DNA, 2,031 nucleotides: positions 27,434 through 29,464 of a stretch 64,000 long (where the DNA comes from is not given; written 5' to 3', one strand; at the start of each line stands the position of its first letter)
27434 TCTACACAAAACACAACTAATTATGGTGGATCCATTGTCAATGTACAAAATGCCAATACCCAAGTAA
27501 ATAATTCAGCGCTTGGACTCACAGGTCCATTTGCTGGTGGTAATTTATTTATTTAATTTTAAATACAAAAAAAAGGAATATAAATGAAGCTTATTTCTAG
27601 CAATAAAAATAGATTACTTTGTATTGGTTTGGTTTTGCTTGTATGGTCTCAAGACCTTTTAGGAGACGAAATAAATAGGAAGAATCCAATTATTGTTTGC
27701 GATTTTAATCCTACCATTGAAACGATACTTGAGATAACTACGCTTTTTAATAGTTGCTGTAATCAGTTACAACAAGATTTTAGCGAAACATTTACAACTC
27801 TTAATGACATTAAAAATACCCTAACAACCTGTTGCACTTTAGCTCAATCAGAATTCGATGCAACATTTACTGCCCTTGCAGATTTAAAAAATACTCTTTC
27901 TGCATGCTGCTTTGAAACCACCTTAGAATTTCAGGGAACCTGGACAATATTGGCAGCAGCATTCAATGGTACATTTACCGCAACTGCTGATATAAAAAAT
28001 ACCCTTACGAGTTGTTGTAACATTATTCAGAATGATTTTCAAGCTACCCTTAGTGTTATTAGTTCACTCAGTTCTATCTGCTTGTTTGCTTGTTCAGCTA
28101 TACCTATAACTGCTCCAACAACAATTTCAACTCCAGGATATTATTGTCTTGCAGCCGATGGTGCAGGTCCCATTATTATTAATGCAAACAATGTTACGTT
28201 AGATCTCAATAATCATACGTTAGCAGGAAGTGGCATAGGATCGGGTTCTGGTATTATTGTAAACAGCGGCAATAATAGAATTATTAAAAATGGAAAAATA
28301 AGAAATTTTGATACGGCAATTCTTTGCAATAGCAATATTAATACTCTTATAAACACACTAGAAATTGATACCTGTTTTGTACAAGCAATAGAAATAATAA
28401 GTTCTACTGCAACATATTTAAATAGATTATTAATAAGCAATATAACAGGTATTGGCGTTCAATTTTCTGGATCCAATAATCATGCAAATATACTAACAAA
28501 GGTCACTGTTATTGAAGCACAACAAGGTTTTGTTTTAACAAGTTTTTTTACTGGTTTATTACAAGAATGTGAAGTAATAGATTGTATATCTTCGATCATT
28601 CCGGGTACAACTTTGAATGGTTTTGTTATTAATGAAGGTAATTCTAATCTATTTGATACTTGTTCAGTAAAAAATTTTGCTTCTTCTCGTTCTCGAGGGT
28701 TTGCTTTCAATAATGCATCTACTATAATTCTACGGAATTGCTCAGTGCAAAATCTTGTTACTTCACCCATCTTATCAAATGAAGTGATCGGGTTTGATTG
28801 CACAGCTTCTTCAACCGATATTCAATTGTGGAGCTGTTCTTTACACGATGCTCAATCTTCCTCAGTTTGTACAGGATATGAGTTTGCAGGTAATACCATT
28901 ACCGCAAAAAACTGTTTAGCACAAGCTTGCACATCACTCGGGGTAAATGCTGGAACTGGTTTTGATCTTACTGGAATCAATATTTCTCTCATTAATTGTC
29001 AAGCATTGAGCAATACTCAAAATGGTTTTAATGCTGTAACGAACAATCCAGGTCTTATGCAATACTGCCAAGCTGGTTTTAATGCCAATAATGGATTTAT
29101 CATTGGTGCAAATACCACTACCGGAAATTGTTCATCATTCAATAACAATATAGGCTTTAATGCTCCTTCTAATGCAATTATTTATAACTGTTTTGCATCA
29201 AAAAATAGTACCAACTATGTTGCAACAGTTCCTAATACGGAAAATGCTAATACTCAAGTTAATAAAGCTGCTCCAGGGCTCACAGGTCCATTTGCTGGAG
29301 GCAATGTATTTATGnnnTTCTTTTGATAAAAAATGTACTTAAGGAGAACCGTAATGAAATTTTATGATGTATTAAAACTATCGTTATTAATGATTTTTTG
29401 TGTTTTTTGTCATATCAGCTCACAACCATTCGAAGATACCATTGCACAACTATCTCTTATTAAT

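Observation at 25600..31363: Conserved C-terminal tail ..........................[IM] shared by all four array proteins may be a sorting or secretion tag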

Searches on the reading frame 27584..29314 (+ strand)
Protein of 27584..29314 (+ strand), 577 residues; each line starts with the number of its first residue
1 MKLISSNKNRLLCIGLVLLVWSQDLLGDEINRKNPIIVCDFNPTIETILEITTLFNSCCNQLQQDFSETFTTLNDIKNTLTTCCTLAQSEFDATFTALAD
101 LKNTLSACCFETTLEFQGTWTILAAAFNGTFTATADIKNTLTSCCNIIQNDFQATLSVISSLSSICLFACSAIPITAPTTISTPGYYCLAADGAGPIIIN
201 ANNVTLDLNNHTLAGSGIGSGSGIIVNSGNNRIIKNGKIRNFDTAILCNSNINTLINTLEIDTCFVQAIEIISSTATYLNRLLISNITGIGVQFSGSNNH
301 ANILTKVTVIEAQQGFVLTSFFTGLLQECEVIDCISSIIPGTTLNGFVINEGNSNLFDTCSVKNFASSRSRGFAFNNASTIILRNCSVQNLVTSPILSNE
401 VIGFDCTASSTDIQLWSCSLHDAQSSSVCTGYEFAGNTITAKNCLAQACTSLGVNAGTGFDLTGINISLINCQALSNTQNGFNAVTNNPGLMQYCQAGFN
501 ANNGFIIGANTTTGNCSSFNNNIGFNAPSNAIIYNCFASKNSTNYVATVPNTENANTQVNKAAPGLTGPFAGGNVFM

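Call 4: search_protein_families(library=pfam, proteins=[window:27584-29314:+], max_evalue=0.1)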
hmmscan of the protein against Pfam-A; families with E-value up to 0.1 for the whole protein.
window:27584-29314:+ (577 aa): 1 family
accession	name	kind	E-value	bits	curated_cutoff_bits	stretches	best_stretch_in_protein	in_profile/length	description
PF13229.12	Beta_helix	-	5.9e-05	23.2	25.9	1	291-456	2-144/158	Right handed beta helix region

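Call 5: search_protein_families(library=ncbifam, proteins=[window:27584-29314:+], max_evalue=1)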
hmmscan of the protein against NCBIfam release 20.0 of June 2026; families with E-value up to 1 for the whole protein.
window:27584-29314:+ (577 aa): 1 family
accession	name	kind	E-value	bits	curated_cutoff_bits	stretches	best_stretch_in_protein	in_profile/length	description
NF007574.0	PRK10206.1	equivalog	0.2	10.7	352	1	71-124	59-112/345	oxidoreductase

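Call 26: predict_structure(alignment_id=A2)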
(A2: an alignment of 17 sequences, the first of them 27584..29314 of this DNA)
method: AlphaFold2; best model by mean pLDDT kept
length: 577 residues; sequences in the alignment: 17
mean_pLDDT: 76.2   pTM: 0.66
mean pLDDT of the five models: 76.2, 75.3, 74.0, 73.8, 71.1
residues with pLDDT >= 90: 288; 70-90: 75; 50-70: 82; < 50: 132
segments of 3 or more residues with pLDDT < 50: 1-41, 86-95, 107-141, 155-170, 553-560, 564-577
pLDDT, mean of each block of 10 residues (from residue 1): 39 45 34 34 54 61 59 54 48 50 50 42 35 43 53 47 35 88 94 95 95 94 95 96 97 94 96 93 96 89 95 94 95 81 90 96 92 96 98 76 96 98 92 97 97 79 96 96 89 94 90 88 87 82 73 48 48 35
secondary structure, 60 per line:
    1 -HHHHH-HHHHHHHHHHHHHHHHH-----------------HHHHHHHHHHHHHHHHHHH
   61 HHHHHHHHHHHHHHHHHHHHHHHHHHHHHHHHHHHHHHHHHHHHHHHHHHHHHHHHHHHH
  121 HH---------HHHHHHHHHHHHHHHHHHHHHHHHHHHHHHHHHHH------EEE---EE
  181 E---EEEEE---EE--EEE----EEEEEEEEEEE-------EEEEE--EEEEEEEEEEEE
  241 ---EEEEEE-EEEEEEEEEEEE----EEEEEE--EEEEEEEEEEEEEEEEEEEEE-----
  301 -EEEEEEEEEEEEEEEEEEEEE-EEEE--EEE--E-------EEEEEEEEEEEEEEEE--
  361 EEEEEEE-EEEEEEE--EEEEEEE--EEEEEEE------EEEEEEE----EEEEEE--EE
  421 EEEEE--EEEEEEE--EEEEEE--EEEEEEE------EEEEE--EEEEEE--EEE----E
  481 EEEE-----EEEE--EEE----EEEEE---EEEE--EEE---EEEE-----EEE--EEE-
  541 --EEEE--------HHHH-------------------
elements in order: H2-6 H8-24 H42-122 H132-166 E173-175 E179-181 E185-189 E197-199 E204-214 E222-226 E229-240 E244-249 E251-262 E267-272 E275-295 E302-322 E324-327 E330-332 E343-358 E361-367 E369-375 E378-384 E387-393 E400-406 E411-416 E419-425 E428-434 E437-442 E445-451 E458-462 E465-470 E473-475 E480-484 E490-493 E496-498 E503-507 E511-514 E517-519 E523-526 E532-534 E537-539 E543-546 H555-558

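Call 42: fold_search(model_id=the predicted structure, library=pdb)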
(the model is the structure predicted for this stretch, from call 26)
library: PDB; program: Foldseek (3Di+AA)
matches with E <= 10: 504; with E <= 0.001: 25
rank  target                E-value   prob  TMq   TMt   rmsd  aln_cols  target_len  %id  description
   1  9k4a_A                6.3e-05  1.00  0.30  0.26  10.2       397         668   14  Cryo-EM structure of depolymerase S2-4 from Klebsiella phage K64-1 (released 2026-03-25)
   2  2pyg_B                9.0e-05  0.94  0.15  0.20  15.4       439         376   11  Azotobacter vinelandii Mannuronan C-5 epimerase AlgE4 A-module (released 2008-05-27)
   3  6k0s_A                9.9e-05  1.00  0.31  0.32   9.5       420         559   10  Catalytic domain of GH87 alpha-1,3-glucanase D1069A in complex with nigerose (released 2019-12-25)
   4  7w1c_D                1.5e-04  1.00  0.31  0.29   8.7       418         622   11  Crystal structure of Klebsiella pneumoniae K1 capsule-specific polysaccharide lyase in a P1 crystal form (released 2022-05-18)
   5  7w1c_A                1.5e-04  1.00  0.30  0.28   9.5       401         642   12  Crystal structure of Klebsiella pneumoniae K1 capsule-specific polysaccharide lyase in a P1 crystal form (released 2022-05-18)
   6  6k0q_A                1.6e-04  1.00  0.27  0.28  10.2       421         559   11  Catalytic domain of GH87 alpha-1,3-glucanase D1068A in complex with nigerose (released 2019-12-25)
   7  7eea_A                1.9e-04  1.00  0.36  0.33   9.5       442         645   13  Cyanophage Pam1 tailspike receptor-binding domain (released 2021-10-20)
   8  7w1d_D                2.2e-04  1.00  0.29  0.27  10.6       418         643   13  Crystal structure of Klebsiella pneumoniae K1 capsule-specific polysaccharide lyase in a C2 crystal form (released 2022-05-18)
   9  6w4q_A                2.6e-04  1.00  0.28  0.22   9.4       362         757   10  Crystal structure of full-length tailspike protein 2 (TSP2, ORF211) ) from Escherichia coli O157:H7 bacteriophage CAB1 (released 2021-01-20)
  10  6k0p_A                2.6e-04  1.00  0.30  0.30   9.5       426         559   12  Catalytic domain of GH87 alpha-1,3-glucanase D1045A in complex with nigerose (released 2019-12-25)
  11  7w1c_E                2.7e-04  1.00  0.31  0.29   8.7       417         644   12  Crystal structure of Klebsiella pneumoniae K1 capsule-specific polysaccharide lyase in a P1 crystal form (released 2022-05-18)
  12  6w4q_C                2.7e-04  0.93  0.14  0.11  13.8       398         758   12  Crystal structure of full-length tailspike protein 2 (TSP2, ORF211) ) from Escherichia coli O157:H7 bacteriophage CAB1 (released 2021-01-20)
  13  5lw3                  2.9e-04  0.84  0.15  0.19  15.8       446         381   12  Azotobacter vinelandii Mannuronan C-5 epimerase AlgE6 A-module (released 2017-10-25)
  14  5olq_C                3.5e-04  0.98  0.19  0.25  14.5       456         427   12  Rhamnogalacturonan lyase (released 2017-11-29)
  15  6w4q_E                3.8e-04  1.00  0.22  0.18  12.6       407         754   12  Crystal structure of full-length tailspike protein 2 (TSP2, ORF211) ) from Escherichia coli O157:H7 bacteriophage CAB1 (released 2021-01-20)
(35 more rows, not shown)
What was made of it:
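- On Right-handed parallel beta-helix proteins (Pfam PF13229 clan): Foldseek matches tailspikes and polysaccharide lyases, E about 1e-4 (call 42).
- On Phage tailspike-like trimeric fibres: Fold similarity is generic (call 42).
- Closest known: C-terminal oligomerisation elements of phage tailspikes and fibres. Same: The nearest folds to the modelled helix are tailspike depolymerases (call 42).
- The nearest folds are phage tailspike depolymerases (call 42).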

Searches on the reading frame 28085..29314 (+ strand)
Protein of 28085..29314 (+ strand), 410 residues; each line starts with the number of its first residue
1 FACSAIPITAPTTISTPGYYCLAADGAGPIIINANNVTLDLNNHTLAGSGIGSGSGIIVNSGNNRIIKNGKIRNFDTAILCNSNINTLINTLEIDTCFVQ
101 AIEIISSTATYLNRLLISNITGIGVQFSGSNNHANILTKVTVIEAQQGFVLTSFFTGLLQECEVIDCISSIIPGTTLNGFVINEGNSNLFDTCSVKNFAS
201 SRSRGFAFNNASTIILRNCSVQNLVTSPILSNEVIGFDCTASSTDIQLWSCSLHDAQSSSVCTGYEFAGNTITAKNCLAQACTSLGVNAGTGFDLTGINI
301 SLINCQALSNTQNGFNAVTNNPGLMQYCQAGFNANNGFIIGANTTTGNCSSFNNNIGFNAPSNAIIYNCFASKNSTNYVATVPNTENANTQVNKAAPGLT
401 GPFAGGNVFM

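Call 54: predict_structure(alignment_id=A6)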
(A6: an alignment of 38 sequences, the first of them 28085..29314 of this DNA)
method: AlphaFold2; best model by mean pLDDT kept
length: 410 residues; sequences in the alignment: 38
mean_pLDDT: 91.3   pTM: 0.89
mean pLDDT of the five models: 91.3, 91.2, 91.1, 90.5, 90.2
residues with pLDDT >= 90: 326; 70-90: 49; 50-70: 17; < 50: 18
segments of 3 or more residues with pLDDT < 50: 397-401, 403-410
pLDDT, mean of each block of 10 residues (from residue 1): 80 98 98 98 98 98 98 99 98 98 97 98 96 94 97 97 92 85 98 96 96 98 87 94 98 96 97 98 84 97 98 92 93 95 91 93 87 88 56 51 40
secondary structure, 60 per line:
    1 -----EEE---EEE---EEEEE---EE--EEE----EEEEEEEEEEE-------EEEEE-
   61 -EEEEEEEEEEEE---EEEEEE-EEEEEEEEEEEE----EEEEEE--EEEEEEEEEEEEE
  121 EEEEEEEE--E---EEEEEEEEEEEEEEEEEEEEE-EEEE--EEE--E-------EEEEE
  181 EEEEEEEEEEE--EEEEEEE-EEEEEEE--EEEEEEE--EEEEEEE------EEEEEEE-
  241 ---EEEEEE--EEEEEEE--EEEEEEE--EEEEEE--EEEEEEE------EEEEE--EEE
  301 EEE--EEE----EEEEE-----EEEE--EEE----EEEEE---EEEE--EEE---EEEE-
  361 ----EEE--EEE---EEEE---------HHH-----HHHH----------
elements in order: E6-8 E12-14 E18-22 E30-32 E37-47 E55-59 E62-73 E77-82 E84-95 E100-105 E108-128 E135-155 E157-160 E163-165 E176-191 E194-200 E202-208 E211-217 E220-226 E233-239 E244-249 E252-258 E261-267 E270-275 E278-284 E291-295 E298-303 E306-308 E313-317 E323-326 E329-331 E336-340 E344-347 E350-352 E356-359 E365-367 E370-372 E376-379 H397-400
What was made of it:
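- On Right-handed parallel beta-helix proteins (Pfam PF13229 clan): The AlphaFold2 helix has pLDDT above 90 (calls 26, 54).
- On T9SS C-terminal domain: The tail is about 30 aa with pLDDT 35-56 (calls 26, 54).
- Closest known: Autochaperone region at the C-terminal end of beta-helical autotransporter passengers. Different: The tail is about 30 aa and is not modelled as a folded subdomain (calls 26, 54).
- Two AlphaFold2 runs give the helix pLDDT above 90 and the tail 35-56 (calls 26, 54). The tail is unplaced in both monomer models (calls 26, 54). Two AlphaFold2 runs place every rung with pLDDT above 90 but not the tail (calls 26, 54).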
